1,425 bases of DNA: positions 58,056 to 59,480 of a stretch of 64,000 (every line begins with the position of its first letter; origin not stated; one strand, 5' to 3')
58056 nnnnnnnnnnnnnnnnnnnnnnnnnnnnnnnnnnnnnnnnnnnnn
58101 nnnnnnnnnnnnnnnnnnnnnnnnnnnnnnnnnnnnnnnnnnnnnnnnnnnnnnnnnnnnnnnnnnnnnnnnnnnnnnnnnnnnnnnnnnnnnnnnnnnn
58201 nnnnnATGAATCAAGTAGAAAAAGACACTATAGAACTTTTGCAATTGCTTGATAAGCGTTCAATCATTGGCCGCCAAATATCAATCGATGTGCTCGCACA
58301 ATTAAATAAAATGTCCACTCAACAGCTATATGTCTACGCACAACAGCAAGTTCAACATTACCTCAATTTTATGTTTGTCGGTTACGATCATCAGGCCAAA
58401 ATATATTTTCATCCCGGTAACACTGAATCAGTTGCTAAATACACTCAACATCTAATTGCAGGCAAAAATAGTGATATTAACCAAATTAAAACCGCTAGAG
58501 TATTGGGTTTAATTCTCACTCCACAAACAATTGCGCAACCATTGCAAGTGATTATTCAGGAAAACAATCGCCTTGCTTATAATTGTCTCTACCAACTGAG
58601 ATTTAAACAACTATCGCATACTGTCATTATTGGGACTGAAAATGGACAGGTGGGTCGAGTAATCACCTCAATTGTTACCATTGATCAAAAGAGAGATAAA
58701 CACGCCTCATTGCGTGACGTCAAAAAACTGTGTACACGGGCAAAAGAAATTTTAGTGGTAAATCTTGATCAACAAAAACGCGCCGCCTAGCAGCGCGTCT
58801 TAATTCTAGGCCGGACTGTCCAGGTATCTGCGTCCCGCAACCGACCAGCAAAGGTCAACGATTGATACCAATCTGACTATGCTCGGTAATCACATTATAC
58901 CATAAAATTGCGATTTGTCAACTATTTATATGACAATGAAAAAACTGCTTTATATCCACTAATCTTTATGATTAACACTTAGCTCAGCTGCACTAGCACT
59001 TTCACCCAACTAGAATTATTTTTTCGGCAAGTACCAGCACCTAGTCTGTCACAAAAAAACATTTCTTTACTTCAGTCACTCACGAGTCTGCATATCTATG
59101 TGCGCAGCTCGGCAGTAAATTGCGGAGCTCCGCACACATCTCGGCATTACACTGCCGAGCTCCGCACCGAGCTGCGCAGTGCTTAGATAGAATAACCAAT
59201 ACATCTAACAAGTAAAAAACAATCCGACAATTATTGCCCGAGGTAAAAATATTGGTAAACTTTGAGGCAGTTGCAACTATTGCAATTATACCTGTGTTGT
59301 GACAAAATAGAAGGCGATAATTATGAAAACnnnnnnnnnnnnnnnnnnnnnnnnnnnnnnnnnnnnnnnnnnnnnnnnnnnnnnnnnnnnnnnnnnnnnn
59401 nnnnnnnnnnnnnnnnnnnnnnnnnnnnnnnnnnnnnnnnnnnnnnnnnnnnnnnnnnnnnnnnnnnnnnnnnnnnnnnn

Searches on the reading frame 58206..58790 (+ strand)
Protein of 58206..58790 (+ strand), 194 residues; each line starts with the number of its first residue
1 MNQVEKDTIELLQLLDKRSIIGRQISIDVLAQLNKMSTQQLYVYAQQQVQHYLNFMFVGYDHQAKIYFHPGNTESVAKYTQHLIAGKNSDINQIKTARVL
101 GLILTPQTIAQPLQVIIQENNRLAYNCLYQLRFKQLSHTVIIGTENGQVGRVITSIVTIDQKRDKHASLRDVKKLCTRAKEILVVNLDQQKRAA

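Call 10: search_protein_families(library=pfam, proteins=[window:58206-58790:+])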
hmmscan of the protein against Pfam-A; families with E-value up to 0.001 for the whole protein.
window:58206-58790:+ (194 aa): 0 families

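Call 25: find_encoding_contigs(protein=window:58206-58790:+, flank=10000, max_places=10)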
Protein window:58206-58790:+ (194 aa): 4 contigs read that carry it; 4 places shown.
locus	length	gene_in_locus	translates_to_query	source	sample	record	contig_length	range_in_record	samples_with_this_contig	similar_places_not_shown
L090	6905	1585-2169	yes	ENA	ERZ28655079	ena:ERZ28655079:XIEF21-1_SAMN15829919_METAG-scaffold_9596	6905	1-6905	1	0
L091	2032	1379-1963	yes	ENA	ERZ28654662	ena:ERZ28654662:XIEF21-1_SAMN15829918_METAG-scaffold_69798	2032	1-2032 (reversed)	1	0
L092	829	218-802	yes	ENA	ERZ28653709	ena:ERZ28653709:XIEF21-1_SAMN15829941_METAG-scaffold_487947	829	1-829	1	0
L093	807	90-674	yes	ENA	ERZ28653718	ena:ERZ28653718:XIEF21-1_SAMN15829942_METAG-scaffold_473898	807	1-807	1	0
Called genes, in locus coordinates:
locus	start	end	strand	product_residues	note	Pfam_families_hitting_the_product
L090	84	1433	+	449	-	-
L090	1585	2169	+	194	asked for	-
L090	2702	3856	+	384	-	-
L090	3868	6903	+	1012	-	?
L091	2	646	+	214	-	?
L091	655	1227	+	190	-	-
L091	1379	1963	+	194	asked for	-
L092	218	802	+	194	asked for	-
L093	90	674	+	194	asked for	-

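Call 56: find_homologous_proteins(query=window:58206-58790:+)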
Query window:58206-58790:+ (194 aa): 1 proteins with E <= 0.001 among 38 candidates.
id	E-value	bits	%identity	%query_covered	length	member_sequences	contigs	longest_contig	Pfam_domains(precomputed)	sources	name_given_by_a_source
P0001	2.9e-118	410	99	100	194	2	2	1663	-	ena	-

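Call 85: search_solved_structures(query=window:58206-58790:+, max_evalue=10)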
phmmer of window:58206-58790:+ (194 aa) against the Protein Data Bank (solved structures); distinct sequences matched with E-value up to 10: 6.
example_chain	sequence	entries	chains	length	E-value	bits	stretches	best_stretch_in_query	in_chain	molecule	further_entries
1ba2_A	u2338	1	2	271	0.31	14.3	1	71-147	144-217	D-RIBOSE-BINDING PROTEIN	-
1drj_A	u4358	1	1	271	0.31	14.3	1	71-147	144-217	D-RIBOSE-BINDING PROTEIN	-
1urp_A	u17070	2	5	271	0.31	14.3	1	71-147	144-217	D-RIBOSE-BINDING PROTEIN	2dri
1dbp_A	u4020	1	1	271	0.32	14.3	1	71-147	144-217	D-RIBOSE-BINDING PROTEIN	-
1drk_A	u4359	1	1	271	0.32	14.3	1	71-147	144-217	D-RIBOSE-BINDING PROTEIN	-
2gx6_A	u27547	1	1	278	0.48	13.7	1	71-147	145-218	D-ribose-binding periplasmic protein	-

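Call 92: predict_structure(protein=window:58206-58790:+)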
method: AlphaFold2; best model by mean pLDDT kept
length: 194 residues; sequences in the alignment: 1
mean_pLDDT: 34.8   pTM: 0.27
mean pLDDT of the five models: 34.8, 32.9, 32.7, 30.8, 29.0
residues with pLDDT >= 90: 0; 70-90: 0; 50-70: 0; < 50: 194
segments of 3 or more residues with pLDDT < 50: 1-194
pLDDT, mean of each block of 10 residues (from residue 1): 34 29 33 43 42 32 34 29 27 24 31 42 43 41 36 38 37 39 29 34
secondary structure, 60 per line:
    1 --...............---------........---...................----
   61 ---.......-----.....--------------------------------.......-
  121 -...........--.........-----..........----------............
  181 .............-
elements in order: H3-17 H27-34 H38-56 E64-70 H76-80 E113-119 E122-132 E135-143 E149-158 H169-193

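Call 94: search_protein_families(library=pfam, proteins=[window:58206-58790:+], max_evalue=5)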
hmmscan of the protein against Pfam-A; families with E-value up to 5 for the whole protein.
window:58206-58790:+ (194 aa): 1 family
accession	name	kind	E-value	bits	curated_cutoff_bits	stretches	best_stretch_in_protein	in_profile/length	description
PF19769.4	CPxCG_zf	-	0.072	13.3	27.2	1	142-187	74-118/183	CPxCG-related zinc finger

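Call 95: search_protein_families(library=ncbifam, proteins=[window:58206-58790:+], max_evalue=1)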
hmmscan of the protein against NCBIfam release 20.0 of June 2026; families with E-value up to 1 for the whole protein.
window:58206-58790:+ (194 aa): 1 family
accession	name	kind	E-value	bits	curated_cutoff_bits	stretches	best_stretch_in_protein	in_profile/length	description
TIGR03761.1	ICE_PFL4669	equivalog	0.0052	16.3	110.7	1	76-140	69-133/216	PFL_4669 family integrating conjugative element protein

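Call 114: search_protein_representatives(protein=window:58206-58790:+)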
Query: 194 residues. Proteins with E-value up to 0.001 (for the whole library): 40; up to 1e-10: 21; up to 1e-30: 0. The best 40 are listed.
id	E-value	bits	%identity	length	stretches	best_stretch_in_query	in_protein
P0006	2.4e-30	122.1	39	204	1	4-186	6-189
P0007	5.6e-30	120.9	100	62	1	1-62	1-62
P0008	1.4e-27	113.1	40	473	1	24-184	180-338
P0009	4.5e-26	108.2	42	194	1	40-184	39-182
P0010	4.8e-25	104.8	36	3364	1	23-185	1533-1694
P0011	9.4e-25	103.9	38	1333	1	33-185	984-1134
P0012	1.9e-24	102.9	38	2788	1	23-185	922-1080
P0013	3.8e-24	101.9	35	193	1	26-185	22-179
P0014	1.1e-23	100.5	41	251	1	38-185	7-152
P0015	4.4e-23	98.5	35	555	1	8-187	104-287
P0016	1.1e-22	97.2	34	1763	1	29-185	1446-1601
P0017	1.7e-22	96.6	39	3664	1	21-185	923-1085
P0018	2.8e-22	95.8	45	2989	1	65-184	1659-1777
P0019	7.6e-22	94.5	33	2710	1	29-185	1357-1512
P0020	2.3e-21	92.8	33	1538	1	9-185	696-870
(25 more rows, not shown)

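Call 115: search_protein_families(library=pfam, proteins=[P0010, P0012, P0011, P0006, P0008, P0015], max_evalue=0.001)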
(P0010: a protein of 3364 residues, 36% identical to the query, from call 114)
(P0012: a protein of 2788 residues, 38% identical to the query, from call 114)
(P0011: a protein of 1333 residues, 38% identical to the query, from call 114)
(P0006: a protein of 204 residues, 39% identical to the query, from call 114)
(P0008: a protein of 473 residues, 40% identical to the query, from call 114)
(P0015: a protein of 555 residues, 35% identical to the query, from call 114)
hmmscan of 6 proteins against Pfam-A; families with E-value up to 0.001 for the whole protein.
P0010 (3364 aa): 2 families
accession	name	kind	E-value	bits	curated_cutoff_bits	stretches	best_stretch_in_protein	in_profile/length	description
PF18857.6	LPD38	-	1.7e-37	129.8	27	1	3048-3230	2-183/189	Large polyvalent protein associated domain 38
PF18819.6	MuF_C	-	1.1e-12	48.4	27.6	1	1851-1954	11-101/103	Phage MuF-C-terminal domain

P0012 (2788 aa): 6 families
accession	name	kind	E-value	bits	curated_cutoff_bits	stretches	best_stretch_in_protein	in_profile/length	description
PF18799.6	LPD5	-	5.2e-41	140.7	27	1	1553-1699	2-144/144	Large polyvalent protein-associated domain 5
PF18796.6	LPD1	-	7e-20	71.3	27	1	1854-1939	1-76/78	Large polyvalent protein-associated domain 1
PF18812.6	PBECR3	-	7.1e-19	68.3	30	1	2628-2744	2-112/115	phage-Barnase-EndoU-ColicinE5/D-RelE like nuclease3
PF01464.25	SLT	-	1.9e-07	31.1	21.3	1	332-429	11-109/117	Transglycosylase SLT domain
PF04002.20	RadC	-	3.1e-06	27.6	22.1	1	2064-2164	2-91/121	RadC-like JAB domain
PF06737.19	Transglycosylas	-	0.0002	22.4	27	0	338-394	7-62/77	Transglycosylase-like domain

P0011 (1333 aa): 2 families
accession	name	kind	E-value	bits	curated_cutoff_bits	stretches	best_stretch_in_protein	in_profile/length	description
PF18819.6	MuF_C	-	3.7e-23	82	27.6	1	449-553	3-101/103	Phage MuF-C-terminal domain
PF18810.6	PBECR2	-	0.00034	21.3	27.1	0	1052-1113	47-105/120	phage-Barnase-EndoU-ColicinE5/D-RelE like nuclease2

P0006 (204 aa): 0 families

P0008 (473 aa): 0 families

P0015 (555 aa): 0 families

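Call 118: search_protein_families(library=pfam, alignment_id=A4, max_evalue=1)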
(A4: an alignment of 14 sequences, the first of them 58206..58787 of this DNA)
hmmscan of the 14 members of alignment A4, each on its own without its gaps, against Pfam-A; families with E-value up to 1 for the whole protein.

A. member 1, window:58206-58787:+ (194 aa): 1 family
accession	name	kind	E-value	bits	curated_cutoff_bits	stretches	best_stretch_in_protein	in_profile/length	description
PF19769.4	CPxCG_zf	-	0.072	13.3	27.2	1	142-187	74-118/183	CPxCG-related zinc finger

B. families by the number of members that match (of 14 scanned): 11 families
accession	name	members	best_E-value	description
PF18810.6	PBECR2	7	7.6e-05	phage-Barnase-EndoU-ColicinE5/D-RelE like nuclease2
PF22737.1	NNH6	1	0.022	NACHT N-terminal Helical domain 6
PF19769.4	CPxCG_zf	1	0.072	CPxCG-related zinc finger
PF21488.3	YqbF_HeH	1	0.091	YqbF, HeH motif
PF00347.28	Ribosomal_L6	1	0.11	Ribosomal protein L6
PF02033.23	RBFA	1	0.11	Ribosome-binding factor A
PF14850.11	Pro_dh-DNA_bdg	1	0.12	DNA-binding domain of Proline dehydrogenase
PF09558.15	DUF2375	1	0.14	Protein of unknown function (DUF2375)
PF11871.13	DUF3391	1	0.15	Domain of unknown function (DUF3391)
PF09172.16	Vit_open_b-sht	1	0.19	Vitellinogen, open beta-sheet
PF17479.7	DUF3048_C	1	0.27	Protein of unknown function (DUF3048) C-terminal domain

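Call 119: search_solved_structures(query=A4, max_evalue=1)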
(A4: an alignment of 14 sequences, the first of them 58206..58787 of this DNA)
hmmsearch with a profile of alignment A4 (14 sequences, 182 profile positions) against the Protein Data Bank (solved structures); distinct sequences matched with E-value up to 1: 2.
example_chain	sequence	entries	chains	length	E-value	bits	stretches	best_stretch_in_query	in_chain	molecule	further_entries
4cu2_A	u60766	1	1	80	0.15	14.8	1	43-76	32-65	ENDOLYSIN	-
5a6s_B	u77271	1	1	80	0.15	14.8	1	43-76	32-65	ENDOLYSIN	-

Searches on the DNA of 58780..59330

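Call 52: search_rna_families(source=window, start=58780, end=59330, threshold=evalue, max_evalue=10)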
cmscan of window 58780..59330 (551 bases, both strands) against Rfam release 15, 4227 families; matches with E-value up to 10: 9.
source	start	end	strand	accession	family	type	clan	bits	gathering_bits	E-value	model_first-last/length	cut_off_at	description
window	59087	59180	+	RF03957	mir-5856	Gene; miRNA;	-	18.2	90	0.53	1-70/70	no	mir-5856 microRNA precursor family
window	59096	59171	-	RF00711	mir-449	Gene; miRNA;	CL00087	17.9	60.4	0.44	1-86/86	no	mir-449 microRNA precursor family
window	59087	59180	-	RF03957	mir-5856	Gene; miRNA;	-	17.5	90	0.82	1-70/70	no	mir-5856 microRNA precursor family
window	59095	59165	+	RF04063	MIR2629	Gene; miRNA;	-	17.3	60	0.19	1-66/66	no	MIR2629 microRNA precursor family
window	59097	59181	-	RF01996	mir-995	Gene; miRNA;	-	16.9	72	1.8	1-88/88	no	mir-995 microRNA precursor family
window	59279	59303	+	RF01339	CRISPR-DR27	Gene; CRISPR;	-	16.8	35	8.9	1-25/25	no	CRISPR RNA direct repeat element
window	59097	59168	-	RF03876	mir-7132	Gene; miRNA;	-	16.6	70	2.8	1-60/60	no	mir-7132 microRNA precursor family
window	59100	59179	-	RF03932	mir-1597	Gene; miRNA;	-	15.7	93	7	1-73/73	no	mir-1597 microRNA precursor family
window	59102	59172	-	RF04063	MIR2629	Gene; miRNA;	-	15.1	60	0.99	1-66/66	no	MIR2629 microRNA precursor family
